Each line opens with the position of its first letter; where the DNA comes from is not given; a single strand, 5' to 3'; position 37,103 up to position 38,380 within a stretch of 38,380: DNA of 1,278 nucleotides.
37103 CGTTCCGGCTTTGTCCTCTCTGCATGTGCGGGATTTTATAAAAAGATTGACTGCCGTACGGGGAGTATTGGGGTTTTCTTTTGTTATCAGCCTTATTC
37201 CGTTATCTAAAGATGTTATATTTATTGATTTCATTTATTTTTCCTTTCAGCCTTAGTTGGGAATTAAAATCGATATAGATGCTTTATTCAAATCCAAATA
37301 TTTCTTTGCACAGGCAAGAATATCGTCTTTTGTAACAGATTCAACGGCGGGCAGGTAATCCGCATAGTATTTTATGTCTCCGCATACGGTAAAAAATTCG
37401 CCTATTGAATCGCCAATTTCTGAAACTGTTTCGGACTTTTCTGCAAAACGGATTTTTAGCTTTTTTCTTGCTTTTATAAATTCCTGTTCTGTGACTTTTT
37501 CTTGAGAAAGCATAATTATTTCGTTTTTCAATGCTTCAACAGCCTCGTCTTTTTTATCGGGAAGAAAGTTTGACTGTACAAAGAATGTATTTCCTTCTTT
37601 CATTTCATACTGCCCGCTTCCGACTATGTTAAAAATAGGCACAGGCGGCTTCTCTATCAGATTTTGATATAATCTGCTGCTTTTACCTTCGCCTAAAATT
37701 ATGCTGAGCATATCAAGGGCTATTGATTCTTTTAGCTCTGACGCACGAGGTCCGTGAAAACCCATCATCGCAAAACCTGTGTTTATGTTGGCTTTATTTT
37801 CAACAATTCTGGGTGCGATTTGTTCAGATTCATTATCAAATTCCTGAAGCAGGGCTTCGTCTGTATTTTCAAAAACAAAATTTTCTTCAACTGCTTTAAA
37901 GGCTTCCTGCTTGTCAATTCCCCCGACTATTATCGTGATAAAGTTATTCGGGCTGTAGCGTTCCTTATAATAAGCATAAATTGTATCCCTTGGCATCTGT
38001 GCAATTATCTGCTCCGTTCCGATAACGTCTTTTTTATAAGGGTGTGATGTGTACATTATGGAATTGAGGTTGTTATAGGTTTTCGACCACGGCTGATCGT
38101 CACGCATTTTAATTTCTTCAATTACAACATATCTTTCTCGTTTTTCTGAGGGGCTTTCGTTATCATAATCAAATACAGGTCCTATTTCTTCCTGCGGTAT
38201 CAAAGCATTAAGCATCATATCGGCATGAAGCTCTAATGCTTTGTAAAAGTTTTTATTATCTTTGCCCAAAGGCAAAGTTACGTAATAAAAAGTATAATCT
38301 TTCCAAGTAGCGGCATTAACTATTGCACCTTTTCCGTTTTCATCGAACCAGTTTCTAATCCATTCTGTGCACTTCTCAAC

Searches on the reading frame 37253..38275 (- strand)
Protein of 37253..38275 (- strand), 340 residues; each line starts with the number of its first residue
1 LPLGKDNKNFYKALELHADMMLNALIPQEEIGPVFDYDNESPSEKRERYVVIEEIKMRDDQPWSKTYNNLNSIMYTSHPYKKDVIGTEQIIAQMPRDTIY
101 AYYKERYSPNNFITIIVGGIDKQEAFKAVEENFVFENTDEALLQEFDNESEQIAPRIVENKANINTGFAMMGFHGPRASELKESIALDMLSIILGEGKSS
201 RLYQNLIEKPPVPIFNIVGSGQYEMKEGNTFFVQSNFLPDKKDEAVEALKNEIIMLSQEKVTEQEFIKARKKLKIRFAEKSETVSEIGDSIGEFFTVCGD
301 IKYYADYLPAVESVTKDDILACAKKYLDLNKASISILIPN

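Call 9: search_protein_families(library=pfam, proteins=[window:37253-38275:-], max_evalue=0.001)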
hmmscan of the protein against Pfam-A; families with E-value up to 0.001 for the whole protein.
window:37253-38275:- (340 aa): 1 family
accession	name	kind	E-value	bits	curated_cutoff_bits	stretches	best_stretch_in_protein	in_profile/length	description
PF05193.26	Peptidase_M16_C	-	1.1e-28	100.7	23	1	96-273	4-181/181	Peptidase M16 inactive domain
